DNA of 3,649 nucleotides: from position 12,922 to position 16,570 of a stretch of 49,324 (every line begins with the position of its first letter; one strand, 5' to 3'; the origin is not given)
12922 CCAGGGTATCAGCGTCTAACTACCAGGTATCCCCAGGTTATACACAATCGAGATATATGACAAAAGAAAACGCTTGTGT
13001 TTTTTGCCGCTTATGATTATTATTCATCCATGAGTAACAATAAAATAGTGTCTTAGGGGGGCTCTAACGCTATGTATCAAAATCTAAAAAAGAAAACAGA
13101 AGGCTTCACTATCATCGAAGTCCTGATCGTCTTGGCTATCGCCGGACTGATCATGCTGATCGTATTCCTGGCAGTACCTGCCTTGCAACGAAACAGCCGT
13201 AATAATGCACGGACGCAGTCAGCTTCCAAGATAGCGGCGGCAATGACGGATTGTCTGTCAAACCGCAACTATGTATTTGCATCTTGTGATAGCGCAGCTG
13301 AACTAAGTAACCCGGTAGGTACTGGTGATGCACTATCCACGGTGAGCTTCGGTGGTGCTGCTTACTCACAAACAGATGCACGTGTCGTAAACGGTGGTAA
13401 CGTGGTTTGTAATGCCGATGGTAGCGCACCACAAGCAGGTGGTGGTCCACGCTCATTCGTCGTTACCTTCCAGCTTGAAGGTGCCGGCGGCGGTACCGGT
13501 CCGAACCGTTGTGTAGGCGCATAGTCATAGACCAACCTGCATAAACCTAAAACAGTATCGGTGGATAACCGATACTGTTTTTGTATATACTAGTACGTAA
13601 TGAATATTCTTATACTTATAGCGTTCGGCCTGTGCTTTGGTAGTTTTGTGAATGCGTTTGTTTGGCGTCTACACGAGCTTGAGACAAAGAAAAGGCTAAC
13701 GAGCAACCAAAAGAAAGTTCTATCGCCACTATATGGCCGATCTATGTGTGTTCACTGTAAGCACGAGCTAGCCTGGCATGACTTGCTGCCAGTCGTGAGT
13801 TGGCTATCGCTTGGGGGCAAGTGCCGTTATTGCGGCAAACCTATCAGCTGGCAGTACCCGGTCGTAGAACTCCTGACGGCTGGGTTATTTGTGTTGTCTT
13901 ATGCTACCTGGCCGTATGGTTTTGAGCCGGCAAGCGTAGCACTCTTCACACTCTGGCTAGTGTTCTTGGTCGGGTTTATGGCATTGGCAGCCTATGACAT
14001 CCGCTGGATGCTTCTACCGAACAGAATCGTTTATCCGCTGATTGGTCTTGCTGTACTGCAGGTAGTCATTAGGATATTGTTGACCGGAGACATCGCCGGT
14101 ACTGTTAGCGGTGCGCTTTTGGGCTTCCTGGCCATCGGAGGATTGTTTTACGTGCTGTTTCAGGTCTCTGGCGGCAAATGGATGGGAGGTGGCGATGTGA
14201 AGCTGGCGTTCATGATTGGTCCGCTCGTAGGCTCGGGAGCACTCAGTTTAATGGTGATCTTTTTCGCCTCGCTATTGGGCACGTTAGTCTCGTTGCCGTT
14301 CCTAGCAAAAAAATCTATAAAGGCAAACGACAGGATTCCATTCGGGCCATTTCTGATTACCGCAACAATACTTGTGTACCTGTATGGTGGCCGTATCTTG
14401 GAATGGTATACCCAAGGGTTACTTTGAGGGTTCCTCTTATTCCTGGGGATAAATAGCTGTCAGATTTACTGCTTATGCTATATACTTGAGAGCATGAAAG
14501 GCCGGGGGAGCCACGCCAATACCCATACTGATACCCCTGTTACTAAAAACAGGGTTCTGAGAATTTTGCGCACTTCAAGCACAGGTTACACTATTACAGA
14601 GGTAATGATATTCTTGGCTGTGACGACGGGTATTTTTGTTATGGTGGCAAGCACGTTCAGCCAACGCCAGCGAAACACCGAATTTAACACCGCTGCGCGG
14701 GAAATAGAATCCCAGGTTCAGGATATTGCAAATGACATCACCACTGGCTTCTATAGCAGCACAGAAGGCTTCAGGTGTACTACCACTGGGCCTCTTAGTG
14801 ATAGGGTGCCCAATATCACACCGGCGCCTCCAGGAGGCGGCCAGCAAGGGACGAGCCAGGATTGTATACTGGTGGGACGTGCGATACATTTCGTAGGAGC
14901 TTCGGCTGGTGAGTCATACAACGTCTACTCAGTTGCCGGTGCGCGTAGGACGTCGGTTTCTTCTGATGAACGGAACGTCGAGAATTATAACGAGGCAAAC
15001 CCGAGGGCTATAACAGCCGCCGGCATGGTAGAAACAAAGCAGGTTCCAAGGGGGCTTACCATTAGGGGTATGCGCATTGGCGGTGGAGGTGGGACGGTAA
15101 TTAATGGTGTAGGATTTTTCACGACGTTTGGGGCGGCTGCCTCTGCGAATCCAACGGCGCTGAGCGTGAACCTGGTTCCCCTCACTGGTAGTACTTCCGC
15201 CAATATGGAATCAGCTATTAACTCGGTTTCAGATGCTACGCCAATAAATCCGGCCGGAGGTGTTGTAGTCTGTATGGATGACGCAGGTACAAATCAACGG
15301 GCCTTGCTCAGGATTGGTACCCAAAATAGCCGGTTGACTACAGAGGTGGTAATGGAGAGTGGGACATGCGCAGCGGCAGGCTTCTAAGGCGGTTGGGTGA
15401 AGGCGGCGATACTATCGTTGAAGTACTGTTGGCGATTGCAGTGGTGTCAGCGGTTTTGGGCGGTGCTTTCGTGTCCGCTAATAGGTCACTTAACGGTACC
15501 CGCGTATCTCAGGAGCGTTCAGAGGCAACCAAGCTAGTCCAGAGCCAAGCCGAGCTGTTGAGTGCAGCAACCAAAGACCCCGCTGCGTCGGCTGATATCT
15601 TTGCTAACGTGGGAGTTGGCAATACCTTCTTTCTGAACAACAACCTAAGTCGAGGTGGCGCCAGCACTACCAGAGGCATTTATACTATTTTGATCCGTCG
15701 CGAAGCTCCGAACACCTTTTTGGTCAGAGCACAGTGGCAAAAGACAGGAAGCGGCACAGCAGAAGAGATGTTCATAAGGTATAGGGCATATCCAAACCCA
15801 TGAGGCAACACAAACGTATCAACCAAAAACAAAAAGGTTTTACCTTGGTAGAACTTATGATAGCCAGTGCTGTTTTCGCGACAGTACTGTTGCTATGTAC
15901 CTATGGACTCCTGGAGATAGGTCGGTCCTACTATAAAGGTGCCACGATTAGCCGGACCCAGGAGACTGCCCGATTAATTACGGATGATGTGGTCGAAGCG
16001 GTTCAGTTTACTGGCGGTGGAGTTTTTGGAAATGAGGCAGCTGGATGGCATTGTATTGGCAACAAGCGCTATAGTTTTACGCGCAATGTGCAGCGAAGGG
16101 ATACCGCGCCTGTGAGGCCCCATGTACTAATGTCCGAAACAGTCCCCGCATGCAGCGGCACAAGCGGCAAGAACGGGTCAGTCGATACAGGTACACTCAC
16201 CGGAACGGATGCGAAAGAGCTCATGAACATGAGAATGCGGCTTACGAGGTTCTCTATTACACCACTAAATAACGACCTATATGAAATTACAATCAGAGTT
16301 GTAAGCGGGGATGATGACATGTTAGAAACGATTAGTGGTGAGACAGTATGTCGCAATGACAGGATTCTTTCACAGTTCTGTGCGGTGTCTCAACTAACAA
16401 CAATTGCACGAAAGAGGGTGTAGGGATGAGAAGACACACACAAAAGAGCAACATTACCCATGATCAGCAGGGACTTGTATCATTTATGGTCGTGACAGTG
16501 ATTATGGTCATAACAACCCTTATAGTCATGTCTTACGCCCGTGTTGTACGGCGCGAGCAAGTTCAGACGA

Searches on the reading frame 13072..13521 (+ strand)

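Call 59: search_protein_families(library=pfam, proteins=[window:13072-13521:+], max_evalue=0.01)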
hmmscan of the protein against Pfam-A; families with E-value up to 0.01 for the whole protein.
window:13072-13521:+ (150 aa): 1 family
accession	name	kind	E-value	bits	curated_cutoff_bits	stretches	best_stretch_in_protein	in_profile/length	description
PF07963.17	N_methyl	-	7.9e-07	28.8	21.2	1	7-32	2-27/27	Prokaryotic N-terminal methylation motif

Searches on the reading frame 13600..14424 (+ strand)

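Call 59: search_protein_families(library=pfam, proteins=[window:13600-14424:+], max_evalue=0.01)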
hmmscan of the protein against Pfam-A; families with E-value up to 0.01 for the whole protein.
window:13600-14424:+ (275 aa): 2 families
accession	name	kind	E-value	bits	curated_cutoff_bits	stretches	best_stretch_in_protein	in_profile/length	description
PF06750.18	A24_N_bact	-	1.5e-28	99.1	23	1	9-102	2-82/84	Bacterial Peptidase A24 N-terminal domain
PF01478.23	Peptidase_A24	-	6.2e-13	49.5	26.5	1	120-231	1-103/104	Type IV leader peptidase family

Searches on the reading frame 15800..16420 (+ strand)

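Call 59: search_protein_families(library=pfam, proteins=[window:15800-16420:+], max_evalue=0.01)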
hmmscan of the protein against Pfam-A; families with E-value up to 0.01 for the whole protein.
window:15800-16420:+ (207 aa): 1 family
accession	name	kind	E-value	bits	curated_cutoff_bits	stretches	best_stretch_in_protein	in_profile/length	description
PF07963.17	N_methyl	-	4.1e-08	32.9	21.2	1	9-32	2-25/27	Prokaryotic N-terminal methylation motif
